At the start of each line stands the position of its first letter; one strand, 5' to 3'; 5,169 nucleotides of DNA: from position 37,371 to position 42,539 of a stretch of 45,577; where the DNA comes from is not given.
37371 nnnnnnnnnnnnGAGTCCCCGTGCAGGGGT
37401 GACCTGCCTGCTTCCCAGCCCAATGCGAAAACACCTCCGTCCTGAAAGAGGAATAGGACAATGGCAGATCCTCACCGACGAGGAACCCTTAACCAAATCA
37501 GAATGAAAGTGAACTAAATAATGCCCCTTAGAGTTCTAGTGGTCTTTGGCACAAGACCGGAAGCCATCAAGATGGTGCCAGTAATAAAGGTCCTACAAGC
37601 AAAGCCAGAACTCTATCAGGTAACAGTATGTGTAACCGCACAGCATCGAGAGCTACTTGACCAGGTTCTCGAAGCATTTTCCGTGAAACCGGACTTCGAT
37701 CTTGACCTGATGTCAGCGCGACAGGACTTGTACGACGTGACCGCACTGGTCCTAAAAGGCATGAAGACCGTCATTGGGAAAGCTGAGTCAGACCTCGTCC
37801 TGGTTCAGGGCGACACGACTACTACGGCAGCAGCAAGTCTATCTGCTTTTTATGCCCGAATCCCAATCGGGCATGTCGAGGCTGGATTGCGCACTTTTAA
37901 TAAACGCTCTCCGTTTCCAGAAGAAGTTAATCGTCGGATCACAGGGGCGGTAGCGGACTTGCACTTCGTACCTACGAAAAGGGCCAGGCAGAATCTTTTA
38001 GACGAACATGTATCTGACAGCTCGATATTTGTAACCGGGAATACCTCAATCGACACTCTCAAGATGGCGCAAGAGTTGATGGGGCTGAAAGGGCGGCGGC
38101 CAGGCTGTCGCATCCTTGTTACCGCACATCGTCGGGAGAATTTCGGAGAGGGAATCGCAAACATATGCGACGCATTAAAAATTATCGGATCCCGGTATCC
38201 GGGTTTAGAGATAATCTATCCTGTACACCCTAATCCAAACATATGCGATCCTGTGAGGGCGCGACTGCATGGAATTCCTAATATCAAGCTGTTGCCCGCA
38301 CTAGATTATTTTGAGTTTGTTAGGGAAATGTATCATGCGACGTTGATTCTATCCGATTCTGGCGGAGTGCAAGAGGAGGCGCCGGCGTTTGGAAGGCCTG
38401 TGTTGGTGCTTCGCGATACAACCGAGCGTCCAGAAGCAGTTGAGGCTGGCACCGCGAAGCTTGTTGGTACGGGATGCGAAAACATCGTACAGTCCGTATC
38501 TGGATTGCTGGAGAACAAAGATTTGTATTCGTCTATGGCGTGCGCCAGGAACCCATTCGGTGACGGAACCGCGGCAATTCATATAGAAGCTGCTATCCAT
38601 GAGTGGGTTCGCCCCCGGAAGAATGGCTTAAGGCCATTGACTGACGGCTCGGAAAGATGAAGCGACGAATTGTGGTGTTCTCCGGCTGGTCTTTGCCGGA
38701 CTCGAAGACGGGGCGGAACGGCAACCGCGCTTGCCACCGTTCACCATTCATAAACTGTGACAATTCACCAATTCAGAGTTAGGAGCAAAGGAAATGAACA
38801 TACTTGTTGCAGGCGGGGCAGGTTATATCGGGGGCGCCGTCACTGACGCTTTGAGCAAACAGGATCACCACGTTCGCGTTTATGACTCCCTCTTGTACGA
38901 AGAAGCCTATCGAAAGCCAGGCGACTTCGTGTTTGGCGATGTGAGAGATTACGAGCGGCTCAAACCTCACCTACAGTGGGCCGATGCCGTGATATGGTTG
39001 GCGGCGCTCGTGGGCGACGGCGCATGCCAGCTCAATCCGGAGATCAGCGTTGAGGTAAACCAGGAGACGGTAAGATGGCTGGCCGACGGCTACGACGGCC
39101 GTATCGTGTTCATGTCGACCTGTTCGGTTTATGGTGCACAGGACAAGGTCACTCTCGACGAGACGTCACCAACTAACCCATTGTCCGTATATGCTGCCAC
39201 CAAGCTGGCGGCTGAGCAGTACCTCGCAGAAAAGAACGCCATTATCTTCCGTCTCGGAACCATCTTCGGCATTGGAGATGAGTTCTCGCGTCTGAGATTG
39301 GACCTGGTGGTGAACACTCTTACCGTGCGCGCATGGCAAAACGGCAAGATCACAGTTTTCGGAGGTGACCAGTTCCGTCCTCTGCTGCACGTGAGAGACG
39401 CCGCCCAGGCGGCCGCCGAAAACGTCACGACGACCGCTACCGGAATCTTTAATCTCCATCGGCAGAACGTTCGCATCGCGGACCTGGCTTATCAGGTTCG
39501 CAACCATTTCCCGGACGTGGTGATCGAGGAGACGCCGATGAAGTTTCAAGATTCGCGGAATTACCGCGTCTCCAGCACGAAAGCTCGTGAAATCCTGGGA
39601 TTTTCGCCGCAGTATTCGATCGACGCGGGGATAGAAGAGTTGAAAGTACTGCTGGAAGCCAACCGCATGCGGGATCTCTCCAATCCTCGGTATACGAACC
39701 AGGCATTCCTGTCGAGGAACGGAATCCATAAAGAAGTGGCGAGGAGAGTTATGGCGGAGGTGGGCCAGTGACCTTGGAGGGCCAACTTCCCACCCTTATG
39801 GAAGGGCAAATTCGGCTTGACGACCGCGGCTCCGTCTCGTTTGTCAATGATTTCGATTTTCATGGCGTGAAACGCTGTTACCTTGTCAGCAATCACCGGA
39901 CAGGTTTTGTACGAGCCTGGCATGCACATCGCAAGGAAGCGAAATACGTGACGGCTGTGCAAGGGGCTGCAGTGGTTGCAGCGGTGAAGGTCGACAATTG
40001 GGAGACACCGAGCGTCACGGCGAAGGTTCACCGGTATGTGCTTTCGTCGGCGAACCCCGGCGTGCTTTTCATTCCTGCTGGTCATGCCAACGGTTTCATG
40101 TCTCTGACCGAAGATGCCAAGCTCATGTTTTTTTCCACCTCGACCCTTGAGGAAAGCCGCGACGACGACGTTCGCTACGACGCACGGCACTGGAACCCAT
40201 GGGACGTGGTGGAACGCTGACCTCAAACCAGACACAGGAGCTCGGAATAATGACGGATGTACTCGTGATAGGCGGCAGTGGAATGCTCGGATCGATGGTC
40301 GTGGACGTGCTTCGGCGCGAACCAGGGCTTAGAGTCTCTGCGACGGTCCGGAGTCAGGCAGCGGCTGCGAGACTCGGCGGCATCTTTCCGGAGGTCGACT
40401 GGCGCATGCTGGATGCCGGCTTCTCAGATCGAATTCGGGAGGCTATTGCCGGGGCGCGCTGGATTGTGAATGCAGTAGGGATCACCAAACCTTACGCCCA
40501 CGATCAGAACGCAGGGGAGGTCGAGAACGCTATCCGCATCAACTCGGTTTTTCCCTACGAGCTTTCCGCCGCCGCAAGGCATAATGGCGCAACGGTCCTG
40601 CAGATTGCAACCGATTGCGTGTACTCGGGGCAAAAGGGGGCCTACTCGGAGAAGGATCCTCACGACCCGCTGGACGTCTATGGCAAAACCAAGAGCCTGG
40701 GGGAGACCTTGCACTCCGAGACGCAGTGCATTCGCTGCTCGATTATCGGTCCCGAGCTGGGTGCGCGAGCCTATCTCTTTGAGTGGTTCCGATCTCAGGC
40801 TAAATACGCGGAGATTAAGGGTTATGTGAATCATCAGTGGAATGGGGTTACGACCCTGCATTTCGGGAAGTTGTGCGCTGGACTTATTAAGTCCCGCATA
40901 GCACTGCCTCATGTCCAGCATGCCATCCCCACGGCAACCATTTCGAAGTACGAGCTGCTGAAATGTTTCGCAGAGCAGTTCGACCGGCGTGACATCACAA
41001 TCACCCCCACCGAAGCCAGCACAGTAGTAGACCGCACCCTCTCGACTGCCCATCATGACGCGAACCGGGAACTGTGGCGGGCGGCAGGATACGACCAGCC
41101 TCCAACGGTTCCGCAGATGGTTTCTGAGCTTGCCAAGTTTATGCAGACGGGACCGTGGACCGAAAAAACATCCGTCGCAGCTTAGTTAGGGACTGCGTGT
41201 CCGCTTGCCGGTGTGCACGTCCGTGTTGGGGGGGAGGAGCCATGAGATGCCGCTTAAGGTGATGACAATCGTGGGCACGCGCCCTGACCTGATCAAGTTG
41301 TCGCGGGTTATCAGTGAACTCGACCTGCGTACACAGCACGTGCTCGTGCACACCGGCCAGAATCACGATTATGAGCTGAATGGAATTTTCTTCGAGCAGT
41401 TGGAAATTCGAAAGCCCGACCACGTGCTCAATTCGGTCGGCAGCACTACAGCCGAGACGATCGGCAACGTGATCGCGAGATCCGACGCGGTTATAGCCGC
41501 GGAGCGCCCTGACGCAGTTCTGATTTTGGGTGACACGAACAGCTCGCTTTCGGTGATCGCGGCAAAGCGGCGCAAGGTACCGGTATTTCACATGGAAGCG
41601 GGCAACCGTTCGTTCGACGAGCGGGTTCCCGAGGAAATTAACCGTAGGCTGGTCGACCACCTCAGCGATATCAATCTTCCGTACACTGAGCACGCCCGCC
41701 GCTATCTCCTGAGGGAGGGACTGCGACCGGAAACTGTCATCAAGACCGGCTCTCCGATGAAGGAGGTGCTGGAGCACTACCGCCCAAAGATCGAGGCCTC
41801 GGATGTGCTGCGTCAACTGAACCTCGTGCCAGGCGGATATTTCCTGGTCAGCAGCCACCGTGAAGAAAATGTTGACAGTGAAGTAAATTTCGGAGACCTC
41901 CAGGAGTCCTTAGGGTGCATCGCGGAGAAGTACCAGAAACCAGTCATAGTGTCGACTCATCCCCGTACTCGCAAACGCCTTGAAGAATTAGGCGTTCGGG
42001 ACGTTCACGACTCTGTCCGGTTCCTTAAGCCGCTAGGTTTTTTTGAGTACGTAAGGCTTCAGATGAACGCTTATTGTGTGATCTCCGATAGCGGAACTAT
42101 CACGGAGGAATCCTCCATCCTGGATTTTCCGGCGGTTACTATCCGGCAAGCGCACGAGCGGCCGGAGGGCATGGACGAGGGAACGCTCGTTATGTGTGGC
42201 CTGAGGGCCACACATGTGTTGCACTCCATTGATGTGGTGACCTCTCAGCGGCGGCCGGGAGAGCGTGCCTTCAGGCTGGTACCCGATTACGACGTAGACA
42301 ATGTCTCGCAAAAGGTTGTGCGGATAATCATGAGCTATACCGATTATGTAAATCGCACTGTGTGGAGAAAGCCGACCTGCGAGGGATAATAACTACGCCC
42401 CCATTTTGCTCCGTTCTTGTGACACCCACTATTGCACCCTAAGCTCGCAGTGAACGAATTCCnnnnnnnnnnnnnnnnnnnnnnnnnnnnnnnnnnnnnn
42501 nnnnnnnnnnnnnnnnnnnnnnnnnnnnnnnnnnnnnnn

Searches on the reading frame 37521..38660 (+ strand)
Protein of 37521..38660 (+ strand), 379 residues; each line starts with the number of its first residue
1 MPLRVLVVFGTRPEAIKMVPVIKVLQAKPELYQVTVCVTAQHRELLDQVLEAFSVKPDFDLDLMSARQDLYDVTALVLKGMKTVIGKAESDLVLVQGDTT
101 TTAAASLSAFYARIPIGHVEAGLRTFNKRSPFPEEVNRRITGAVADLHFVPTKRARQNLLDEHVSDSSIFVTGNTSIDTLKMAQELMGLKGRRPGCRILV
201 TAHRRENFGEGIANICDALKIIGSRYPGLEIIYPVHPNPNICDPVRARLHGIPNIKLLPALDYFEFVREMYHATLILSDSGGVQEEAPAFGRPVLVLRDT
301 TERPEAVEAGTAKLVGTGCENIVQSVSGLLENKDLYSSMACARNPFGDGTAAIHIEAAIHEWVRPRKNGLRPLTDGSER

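Call 5: search_protein_families(library=pfam, proteins=[window:37521-38660:+], max_evalue=0.01)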
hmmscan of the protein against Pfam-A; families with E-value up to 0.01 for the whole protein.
window:37521-38660:+ (379 aa): 1 family
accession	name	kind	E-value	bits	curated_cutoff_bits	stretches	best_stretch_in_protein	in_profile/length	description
PF02350.25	Epimerase_2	-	4.7e-108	361.6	30.6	1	32-359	9-346/347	UDP-N-acetylglucosamine 2-epimerase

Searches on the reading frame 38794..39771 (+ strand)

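Call 5: search_protein_families(library=pfam, proteins=[window:38794-39771:+], max_evalue=0.01)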
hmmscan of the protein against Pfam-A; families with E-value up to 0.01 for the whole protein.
window:38794-39771:+ (325 aa): 7 families
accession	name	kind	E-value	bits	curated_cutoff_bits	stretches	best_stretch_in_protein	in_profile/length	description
PF01370.27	Epimerase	-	5.6e-31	108.2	20.9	1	3-208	1-222/240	NAD dependent epimerase/dehydratase family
PF16363.11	GDP_Man_Dehyd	-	2.7e-19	70.3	27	1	4-282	1-331/332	GDP-mannose 4,6 dehydratase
PF04321.23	RmlD_sub_bind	-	1.5e-16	60.8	27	1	1-272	1-271/287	RmlD substrate binding domain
PF01073.25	3Beta_HSD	-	5.2e-09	36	22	1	4-153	1-166/280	3-beta hydroxysteroid dehydrogenase/isomerase family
PF13460.12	NAD_binding_10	-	1.7e-05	25.2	27.2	1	7-147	1-134/184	NAD(P)H-binding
PF02719.21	Polysacc_synt_2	-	1.7e-05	24.6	20.2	1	3-236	1-244/293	Polysaccharide biosynthesis protein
PF05368.20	NmrA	-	0.00017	21.8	27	1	2-71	4-78/298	NmrA-like family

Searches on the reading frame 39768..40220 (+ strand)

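Call 5: search_protein_families(library=pfam, proteins=[window:39768-40220:+], max_evalue=0.01)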
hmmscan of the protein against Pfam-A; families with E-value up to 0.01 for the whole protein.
window:39768-40220:+ (150 aa): 2 families
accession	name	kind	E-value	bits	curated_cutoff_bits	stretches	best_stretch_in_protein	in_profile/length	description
PF00908.23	dTDP_sugar_isom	-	2.2e-13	50.7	27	1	40-139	45-145/168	dTDP-4-dehydrorhamnose 3,5-epimerase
PF05523.17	FdtA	-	7.1e-08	32.8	23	1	17-129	12-116/131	WxcM-like, C-terminal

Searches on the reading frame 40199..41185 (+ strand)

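Call 5: search_protein_families(library=pfam, proteins=[window:40199-41185:+], max_evalue=0.01)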
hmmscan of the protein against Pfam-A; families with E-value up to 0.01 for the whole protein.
window:40199-41185:+ (328 aa): 4 families
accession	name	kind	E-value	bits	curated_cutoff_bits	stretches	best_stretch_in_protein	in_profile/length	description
PF04321.23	RmlD_sub_bind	-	3.5e-19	69.4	27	1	20-274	2-244/287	RmlD substrate binding domain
PF01370.27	Epimerase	-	1.4e-11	44.7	20.9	1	21-171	1-152/240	NAD dependent epimerase/dehydratase family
PF13460.12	NAD_binding_10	-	0.00025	21.4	27.2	1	25-108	1-78/184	NAD(P)H-binding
PF16363.11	GDP_Man_Dehyd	-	0.0071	16.3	27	0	124-171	111-163/332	GDP-mannose 4,6 dehydratase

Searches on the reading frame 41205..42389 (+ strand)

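Call 9: search_protein_families(library=pfam, proteins=[window:41205-42389:+], max_evalue=10)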
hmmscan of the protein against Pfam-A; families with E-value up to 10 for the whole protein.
window:41205-42389:+ (394 aa): 3 families
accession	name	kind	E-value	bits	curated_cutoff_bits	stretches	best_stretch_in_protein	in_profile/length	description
PF02350.25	Epimerase_2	-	1.4e-90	304.1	30.6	1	43-375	9-346/347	UDP-N-acetylglucosamine 2-epimerase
PF13579.12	Glyco_trans_4_4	-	0.00041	21.1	29.7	1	90-177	60-151/158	Glycosyl transferase 4-like domain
PF03033.26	Glyco_transf_28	-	0.00093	19.7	26.2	1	19-132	2-119/139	Glycosyltransferase family 28 N-terminal domain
